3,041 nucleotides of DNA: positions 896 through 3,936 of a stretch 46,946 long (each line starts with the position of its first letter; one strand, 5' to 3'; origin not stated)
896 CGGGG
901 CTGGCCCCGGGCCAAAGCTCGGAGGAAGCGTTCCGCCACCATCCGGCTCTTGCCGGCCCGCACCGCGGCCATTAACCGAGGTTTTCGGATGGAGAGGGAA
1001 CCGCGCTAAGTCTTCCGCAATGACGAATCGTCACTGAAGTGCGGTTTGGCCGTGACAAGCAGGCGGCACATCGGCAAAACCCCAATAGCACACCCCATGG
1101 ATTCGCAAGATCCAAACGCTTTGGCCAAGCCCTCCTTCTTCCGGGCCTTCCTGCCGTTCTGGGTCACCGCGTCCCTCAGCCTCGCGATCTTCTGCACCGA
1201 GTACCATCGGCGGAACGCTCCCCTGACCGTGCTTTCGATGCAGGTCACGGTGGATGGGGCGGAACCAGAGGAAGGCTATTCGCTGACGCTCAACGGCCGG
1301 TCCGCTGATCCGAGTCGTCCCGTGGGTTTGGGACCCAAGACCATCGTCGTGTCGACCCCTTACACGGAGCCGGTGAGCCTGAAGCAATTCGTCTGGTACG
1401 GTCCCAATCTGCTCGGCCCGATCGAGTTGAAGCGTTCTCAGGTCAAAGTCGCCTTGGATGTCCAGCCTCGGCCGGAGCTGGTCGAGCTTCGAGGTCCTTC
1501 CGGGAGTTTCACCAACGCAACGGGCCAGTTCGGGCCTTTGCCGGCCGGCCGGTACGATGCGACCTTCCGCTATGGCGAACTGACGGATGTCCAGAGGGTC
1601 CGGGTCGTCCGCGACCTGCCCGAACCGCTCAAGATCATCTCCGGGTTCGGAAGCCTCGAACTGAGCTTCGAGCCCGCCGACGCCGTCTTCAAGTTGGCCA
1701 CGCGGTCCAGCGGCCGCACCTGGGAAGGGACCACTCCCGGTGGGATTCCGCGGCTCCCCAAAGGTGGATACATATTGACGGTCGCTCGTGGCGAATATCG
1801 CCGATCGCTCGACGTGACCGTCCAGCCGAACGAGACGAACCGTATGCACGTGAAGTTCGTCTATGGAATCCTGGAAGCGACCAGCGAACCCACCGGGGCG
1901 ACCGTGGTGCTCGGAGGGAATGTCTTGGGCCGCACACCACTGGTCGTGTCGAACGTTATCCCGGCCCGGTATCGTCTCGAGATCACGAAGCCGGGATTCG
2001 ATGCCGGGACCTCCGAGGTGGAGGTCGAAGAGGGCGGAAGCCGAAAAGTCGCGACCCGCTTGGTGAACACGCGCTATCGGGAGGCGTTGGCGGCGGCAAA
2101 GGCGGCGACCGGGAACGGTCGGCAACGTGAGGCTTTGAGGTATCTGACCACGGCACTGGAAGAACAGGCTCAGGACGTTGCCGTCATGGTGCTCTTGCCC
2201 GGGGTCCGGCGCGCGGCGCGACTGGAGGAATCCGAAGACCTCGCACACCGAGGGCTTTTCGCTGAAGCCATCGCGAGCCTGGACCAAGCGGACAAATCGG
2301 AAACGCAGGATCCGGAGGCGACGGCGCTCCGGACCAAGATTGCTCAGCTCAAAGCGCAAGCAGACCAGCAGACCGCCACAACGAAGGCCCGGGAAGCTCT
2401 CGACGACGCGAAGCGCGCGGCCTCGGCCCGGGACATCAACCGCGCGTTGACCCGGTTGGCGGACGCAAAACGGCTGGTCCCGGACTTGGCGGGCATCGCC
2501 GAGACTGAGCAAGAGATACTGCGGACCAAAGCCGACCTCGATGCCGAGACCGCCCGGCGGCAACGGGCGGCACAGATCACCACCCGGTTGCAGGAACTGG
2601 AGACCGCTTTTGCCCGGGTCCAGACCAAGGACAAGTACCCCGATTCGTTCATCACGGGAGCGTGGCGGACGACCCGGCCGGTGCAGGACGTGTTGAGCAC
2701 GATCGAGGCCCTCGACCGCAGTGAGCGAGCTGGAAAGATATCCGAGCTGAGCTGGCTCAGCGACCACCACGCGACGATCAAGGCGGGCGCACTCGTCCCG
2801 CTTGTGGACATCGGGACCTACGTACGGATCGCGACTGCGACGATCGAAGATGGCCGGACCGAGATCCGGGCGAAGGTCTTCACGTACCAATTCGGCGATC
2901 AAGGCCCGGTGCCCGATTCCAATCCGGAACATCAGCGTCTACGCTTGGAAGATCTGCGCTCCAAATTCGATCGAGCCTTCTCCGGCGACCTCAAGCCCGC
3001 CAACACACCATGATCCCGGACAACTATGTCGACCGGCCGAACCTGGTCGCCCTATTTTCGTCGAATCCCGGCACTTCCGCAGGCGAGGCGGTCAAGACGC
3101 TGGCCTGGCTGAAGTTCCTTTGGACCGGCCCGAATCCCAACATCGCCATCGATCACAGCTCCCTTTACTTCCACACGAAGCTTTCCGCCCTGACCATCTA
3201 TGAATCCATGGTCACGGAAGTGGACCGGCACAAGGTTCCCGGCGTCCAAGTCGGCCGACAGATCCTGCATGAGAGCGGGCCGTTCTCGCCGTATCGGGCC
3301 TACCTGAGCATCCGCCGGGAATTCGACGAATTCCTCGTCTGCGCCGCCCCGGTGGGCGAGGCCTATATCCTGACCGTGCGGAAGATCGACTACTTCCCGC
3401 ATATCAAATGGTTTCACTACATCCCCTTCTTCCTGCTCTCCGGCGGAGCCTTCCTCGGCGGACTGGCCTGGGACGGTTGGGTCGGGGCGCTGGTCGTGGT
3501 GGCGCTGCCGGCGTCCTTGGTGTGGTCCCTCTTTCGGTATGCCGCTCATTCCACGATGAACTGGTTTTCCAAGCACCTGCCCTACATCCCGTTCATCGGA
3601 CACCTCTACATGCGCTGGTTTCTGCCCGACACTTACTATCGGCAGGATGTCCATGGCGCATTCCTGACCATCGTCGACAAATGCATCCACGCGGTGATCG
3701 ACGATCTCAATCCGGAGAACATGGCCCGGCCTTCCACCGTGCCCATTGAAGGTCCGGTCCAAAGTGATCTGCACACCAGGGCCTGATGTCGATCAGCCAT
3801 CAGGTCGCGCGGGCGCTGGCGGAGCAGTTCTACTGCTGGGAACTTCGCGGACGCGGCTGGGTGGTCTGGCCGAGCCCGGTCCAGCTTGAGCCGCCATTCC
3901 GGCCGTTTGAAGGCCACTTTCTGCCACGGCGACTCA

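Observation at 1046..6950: Translationally coupled three-gene module: PEGA-repeat membrane protein + small TM protein + orphan TraD/VirD4-like ATPase-nuclease fusion (best candidate for an undescribed system)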

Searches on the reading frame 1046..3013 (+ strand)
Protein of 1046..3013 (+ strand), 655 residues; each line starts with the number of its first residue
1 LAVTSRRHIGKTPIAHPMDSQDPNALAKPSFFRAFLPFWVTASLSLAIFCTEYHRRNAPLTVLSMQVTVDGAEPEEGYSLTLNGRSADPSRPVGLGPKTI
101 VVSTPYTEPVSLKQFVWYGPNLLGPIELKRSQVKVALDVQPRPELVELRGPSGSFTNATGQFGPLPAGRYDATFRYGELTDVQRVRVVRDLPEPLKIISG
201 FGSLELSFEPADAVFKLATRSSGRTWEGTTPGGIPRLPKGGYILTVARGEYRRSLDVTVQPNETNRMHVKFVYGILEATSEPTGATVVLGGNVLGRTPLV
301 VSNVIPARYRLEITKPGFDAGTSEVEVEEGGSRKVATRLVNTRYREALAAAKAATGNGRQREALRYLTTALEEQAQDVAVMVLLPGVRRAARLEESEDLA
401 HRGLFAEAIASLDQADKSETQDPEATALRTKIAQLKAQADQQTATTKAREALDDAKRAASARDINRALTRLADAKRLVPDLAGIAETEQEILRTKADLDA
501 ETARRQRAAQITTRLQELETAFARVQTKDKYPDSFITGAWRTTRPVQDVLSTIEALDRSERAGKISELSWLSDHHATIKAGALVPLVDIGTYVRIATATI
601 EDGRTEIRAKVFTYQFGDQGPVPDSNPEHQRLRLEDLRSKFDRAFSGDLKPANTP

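Call 4: search_protein_families(library=pfam, proteins=[window:1046-3013:+], max_evalue=0.1)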
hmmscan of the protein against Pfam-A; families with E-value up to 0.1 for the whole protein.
window:1046-3013:+ (655 aa): 3 families
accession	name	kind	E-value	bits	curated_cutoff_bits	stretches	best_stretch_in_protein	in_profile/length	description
PF08308.17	PEGA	-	4.5e-14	52.5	20.8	1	275-342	3-70/71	PEGA domain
PF13620.12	CarboxypepD_reg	-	4.2e-08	33.9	32.3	1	302-339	43-81/82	Carboxypeptidase regulatory-like domain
PF25644.1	Seadorna_VP4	-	0.088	11.4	27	0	457-562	152-254/627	Seadornavirus membrane penetration protein VP4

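Call 5: search_protein_families(library=padloc, proteins=[window:1046-3013:+], max_evalue=0.1)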
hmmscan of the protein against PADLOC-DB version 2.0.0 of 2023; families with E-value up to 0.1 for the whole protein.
window:1046-3013:+ (655 aa): 2 families
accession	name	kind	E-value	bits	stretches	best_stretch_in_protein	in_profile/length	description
PDLC00792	Cyclase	-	0.0072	13.8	1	517-569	124-174/236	oligonucleotide-cyclase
PDLC04526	PDC-M22B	-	0.069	9.8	1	405-519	156-261/535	-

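Call 6: search_protein_families(library=ncbifam, proteins=[window:1046-3013:+], max_evalue=0.1)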
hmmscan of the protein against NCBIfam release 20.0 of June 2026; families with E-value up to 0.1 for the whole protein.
window:1046-3013:+ (655 aa): 1 family
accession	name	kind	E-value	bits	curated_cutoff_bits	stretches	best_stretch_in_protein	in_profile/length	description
TIGR04235.1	seadorna_VP4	equivalog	0.009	14.3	80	1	451-564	137-248/618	seadornavirus VP4 protein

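Call 99: search_protein_families(library=phrogs, proteins=[window:1097-3013:+], max_evalue=0.001)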
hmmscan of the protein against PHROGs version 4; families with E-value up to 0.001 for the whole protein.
window:1097-3013:+ (638 aa): 0 families

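Call 109: find_homologous_proteins(query=window:1097-3013:+)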
Query window:1097-3013:+ (638 aa): 9 proteins with E <= 0.001 among 8000 candidates.
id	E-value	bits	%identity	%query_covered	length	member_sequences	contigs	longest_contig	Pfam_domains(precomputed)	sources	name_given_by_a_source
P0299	0.0e+0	1400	100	100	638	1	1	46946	PF08308.18,PF13620.13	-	-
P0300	6.5e-156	539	47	84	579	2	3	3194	PF08308.18,PF13620.13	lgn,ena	-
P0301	8.5e-130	453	39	98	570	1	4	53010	PF08308.18,PF13620.13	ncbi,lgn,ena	-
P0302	4.3e-110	387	37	99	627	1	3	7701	PF13715.13,PF08308.18,PF13428.13,PF13620.13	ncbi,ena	-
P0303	1.2e-107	379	36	98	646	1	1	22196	PF08308.18,PF13428.13,PF13620.13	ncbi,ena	-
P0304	4.2e-106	374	36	98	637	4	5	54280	PF14559.13,PF08308.18,PF13428.13,PF13620.13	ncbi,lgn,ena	-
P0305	3.5e-105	371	34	98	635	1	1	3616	PF14559.13,PF08308.18,PF13620.13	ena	-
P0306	3.3e-100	355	35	100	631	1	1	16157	PF08308.18,PF13428.13,PF13620.13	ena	-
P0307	5.8e-8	50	33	21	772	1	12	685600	PF08308.18,PF03781.23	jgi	jgi:hypothetical protein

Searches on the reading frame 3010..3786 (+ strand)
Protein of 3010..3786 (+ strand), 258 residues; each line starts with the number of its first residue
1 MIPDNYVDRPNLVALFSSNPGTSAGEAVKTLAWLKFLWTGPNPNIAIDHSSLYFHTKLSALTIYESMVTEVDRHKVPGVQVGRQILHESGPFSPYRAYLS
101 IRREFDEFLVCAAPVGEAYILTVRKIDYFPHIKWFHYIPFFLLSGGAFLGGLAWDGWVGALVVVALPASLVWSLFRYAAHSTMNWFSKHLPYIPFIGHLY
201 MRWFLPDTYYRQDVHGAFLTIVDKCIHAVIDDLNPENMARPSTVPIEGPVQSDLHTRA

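Call 4: search_protein_families(library=pfam, proteins=[window:3010-3786:+], max_evalue=0.1)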
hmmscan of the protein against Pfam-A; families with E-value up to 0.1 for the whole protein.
window:3010-3786:+ (258 aa): 0 families

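Call 5: search_protein_families(library=padloc, proteins=[window:3010-3786:+], max_evalue=0.1)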
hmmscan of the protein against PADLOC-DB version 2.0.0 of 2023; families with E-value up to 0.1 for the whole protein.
window:3010-3786:+ (258 aa): 0 families

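Call 6: search_protein_families(library=ncbifam, proteins=[window:3010-3786:+], max_evalue=0.1)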
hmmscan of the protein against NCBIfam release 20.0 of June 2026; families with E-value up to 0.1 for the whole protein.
window:3010-3786:+ (258 aa): 0 families

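Call 19: find_homologous_proteins(query=window:3010-3786:+)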
Query window:3010-3786:+ (258 aa): 32 proteins with E <= 0.001 among 771 candidates.
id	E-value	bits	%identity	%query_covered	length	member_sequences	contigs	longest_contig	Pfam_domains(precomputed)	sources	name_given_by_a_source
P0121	5.2e-177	605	100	100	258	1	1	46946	-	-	-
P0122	3.0e-134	465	73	100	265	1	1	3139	-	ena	-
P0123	2.3e-99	350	57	98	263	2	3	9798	-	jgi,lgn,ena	-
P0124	6.5e-95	336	55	100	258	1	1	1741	-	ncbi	-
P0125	7.9e-89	316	55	99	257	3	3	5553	-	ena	-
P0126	1.0e-87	312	55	99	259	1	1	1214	-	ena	-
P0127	1.3e-85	305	52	100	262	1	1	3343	-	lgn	-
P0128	4.6e-85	303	53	100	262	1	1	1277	-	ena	-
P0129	1.0e-82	296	53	99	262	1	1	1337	-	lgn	-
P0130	1.3e-80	289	52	100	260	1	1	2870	-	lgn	-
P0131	3.8e-80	287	51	98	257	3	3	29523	-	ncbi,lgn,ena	-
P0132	7.1e-78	280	49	98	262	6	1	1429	-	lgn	-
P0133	1.1e-76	276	48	98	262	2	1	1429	-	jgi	jgi:hypothetical protein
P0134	1.6e-75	272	50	98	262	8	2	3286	-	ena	-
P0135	1.9e-75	272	50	98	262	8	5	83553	-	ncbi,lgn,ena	-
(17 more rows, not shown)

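Call 99: search_protein_families(library=phrogs, proteins=[window:3010-3786:+], max_evalue=0.001)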
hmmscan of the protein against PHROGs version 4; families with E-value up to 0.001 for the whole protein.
window:3010-3786:+ (258 aa): 0 families
